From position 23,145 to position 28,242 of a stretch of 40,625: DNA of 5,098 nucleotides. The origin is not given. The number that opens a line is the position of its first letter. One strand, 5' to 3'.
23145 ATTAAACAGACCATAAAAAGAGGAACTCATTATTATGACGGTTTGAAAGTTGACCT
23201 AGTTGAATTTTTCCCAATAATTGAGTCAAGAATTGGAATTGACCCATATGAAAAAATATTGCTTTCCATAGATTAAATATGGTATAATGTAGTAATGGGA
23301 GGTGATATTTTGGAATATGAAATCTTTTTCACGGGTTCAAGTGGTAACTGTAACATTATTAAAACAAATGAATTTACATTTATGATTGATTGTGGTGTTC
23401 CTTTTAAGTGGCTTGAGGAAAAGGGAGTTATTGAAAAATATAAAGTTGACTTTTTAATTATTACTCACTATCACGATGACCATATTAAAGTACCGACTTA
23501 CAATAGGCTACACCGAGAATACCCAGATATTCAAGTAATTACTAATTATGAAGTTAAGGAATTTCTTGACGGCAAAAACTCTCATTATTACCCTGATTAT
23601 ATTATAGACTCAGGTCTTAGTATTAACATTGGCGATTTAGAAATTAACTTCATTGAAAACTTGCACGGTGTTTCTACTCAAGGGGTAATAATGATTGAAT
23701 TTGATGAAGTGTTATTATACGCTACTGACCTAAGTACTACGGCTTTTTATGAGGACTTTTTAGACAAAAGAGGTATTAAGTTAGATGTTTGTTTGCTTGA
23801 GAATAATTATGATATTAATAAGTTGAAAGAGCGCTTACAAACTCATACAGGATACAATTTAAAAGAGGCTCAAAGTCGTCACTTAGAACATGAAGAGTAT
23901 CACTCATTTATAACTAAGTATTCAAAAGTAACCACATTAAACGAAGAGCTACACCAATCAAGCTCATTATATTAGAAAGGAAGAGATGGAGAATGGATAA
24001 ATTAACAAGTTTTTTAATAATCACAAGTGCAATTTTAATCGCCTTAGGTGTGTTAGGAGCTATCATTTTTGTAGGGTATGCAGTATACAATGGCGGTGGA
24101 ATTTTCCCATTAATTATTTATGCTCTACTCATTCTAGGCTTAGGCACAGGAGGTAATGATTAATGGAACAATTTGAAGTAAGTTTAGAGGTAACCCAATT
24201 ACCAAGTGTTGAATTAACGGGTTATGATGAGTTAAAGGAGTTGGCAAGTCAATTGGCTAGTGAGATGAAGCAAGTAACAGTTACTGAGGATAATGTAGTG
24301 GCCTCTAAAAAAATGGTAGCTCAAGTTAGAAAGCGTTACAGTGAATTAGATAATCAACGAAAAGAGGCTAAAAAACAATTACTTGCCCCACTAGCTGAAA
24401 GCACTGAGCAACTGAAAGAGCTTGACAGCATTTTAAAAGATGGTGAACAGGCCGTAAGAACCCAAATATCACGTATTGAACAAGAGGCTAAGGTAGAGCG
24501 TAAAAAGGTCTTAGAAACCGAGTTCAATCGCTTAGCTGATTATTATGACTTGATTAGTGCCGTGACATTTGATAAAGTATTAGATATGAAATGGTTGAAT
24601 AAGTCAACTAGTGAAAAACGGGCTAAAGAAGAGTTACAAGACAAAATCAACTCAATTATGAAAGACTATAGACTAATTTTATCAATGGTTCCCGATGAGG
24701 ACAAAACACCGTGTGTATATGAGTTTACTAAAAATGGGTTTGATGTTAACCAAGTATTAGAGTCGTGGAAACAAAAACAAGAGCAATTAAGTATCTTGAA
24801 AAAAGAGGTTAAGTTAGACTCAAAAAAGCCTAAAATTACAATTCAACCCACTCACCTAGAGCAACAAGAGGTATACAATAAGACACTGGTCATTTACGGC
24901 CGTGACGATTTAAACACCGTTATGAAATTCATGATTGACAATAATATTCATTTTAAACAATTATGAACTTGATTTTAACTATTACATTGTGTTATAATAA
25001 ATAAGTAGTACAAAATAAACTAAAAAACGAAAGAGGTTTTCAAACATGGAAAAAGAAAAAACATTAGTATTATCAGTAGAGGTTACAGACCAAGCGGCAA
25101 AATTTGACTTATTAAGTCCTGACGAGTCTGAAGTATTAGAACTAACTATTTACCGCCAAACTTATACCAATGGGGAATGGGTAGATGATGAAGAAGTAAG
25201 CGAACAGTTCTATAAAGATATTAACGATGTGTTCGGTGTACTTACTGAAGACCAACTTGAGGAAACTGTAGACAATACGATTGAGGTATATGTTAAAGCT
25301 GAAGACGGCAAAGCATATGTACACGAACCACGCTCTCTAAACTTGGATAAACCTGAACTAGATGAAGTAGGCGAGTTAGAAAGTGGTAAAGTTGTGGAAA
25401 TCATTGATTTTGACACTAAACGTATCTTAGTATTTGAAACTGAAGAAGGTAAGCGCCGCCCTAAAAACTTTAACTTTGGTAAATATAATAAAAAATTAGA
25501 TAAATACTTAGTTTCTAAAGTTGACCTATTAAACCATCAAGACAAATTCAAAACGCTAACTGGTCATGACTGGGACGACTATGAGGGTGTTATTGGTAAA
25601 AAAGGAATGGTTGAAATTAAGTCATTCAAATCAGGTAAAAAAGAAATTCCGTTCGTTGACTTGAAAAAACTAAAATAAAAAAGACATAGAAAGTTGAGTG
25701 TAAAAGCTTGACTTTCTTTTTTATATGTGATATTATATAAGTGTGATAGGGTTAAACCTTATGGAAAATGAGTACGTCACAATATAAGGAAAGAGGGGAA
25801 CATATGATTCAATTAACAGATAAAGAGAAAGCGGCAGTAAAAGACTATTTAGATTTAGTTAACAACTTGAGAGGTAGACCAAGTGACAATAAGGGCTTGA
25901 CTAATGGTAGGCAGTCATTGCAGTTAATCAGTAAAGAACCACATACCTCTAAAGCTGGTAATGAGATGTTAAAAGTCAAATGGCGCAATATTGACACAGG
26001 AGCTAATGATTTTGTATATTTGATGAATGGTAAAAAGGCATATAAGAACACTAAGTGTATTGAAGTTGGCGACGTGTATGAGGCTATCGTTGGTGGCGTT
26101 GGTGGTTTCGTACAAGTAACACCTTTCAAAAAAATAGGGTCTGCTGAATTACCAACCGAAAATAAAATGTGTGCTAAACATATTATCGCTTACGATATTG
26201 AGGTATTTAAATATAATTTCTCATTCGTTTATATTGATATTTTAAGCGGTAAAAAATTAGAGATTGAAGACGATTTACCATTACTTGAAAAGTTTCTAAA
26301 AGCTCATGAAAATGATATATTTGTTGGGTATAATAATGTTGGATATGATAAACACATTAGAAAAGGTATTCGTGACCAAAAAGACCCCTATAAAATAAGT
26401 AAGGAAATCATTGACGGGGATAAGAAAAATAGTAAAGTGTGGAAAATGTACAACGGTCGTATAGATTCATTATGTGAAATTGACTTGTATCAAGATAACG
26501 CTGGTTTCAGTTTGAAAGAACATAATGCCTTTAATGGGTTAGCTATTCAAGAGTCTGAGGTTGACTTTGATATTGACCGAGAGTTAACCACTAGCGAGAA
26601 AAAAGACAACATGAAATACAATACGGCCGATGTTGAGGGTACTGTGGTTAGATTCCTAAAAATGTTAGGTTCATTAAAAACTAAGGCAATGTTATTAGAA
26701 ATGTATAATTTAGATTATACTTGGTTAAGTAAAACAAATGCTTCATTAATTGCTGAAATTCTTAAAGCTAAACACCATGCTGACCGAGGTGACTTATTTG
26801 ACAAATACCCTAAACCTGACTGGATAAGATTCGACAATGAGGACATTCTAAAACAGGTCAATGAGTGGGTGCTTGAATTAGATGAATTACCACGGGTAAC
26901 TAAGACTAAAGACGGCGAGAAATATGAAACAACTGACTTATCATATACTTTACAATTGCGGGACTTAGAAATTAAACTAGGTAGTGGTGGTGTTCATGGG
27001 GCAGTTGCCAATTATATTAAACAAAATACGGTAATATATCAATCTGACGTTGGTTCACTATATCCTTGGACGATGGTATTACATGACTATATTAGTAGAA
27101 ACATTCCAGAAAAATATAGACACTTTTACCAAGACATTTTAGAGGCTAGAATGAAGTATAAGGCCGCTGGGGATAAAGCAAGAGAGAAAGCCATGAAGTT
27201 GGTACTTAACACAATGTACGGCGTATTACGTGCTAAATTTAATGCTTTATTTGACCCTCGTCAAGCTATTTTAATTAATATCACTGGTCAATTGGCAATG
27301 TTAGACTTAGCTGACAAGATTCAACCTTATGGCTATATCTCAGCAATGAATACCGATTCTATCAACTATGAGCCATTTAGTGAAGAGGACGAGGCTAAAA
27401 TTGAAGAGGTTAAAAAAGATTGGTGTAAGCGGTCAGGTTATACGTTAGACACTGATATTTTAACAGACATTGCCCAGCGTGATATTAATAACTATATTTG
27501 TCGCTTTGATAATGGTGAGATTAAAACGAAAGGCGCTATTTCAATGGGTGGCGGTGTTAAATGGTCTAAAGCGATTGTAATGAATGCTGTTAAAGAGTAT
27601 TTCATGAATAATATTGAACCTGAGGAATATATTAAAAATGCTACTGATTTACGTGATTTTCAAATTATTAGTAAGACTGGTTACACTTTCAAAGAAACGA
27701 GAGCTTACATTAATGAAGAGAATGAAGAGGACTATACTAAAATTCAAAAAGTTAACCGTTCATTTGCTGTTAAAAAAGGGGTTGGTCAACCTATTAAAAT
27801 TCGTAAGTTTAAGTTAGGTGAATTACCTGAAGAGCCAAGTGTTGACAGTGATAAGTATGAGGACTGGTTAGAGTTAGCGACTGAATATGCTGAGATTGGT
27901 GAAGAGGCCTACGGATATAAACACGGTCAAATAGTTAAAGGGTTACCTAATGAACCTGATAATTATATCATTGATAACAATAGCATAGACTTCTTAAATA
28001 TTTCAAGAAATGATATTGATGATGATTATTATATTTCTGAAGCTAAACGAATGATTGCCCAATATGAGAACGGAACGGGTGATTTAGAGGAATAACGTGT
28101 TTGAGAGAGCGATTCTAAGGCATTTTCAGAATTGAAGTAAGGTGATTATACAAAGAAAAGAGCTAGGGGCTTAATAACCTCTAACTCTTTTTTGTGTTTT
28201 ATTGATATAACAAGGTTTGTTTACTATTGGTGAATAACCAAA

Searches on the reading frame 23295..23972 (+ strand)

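Call 60: search_protein_families(library=phrogs, proteins=[window:23295-23972:+], max_evalue=0.001)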
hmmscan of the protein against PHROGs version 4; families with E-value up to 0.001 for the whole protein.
window:23295-23972:+ (226 aa): 2 families
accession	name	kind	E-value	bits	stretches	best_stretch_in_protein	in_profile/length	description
phrog_392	-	other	1.9e-36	127.3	1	6-224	6-224/348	metal-dependent hydrolase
phrog_14429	-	other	0.00016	22.1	1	7-65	30-89/266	hydrolase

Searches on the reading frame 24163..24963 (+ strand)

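Call 60: search_protein_families(library=phrogs, proteins=[window:24163-24963:+], max_evalue=0.001)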
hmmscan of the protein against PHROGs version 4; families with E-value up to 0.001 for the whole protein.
window:24163-24963:+ (267 aa): 1 family
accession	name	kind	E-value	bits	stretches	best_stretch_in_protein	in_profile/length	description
phrog_674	-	unknown function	7.7e-36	125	1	3-266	8-310/312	-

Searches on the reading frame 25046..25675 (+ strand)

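Call 60: search_protein_families(library=phrogs, proteins=[window:25046-25675:+], max_evalue=0.001)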
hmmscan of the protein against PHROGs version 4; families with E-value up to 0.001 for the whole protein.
window:25046-25675:+ (210 aa): 1 family
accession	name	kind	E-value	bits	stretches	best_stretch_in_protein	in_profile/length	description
phrog_6479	-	unknown function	1.1e-30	107.9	1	2-208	5-204/222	-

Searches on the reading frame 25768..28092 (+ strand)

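Call 60: search_protein_families(library=phrogs, proteins=[window:25768-28092:+], max_evalue=0.001)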
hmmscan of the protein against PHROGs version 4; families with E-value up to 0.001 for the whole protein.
window:25768-28092:+ (775 aa): 2 families
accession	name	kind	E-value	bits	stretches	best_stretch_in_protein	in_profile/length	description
phrog_1252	-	DNA, RNA and nucleotide metabolism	6.7e-125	419.1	1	132-767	47-652/663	DNA polymerase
phrog_18505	-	DNA, RNA and nucleotide metabolism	1.2e-18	68.5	1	450-671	16-240/349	DNA polymerase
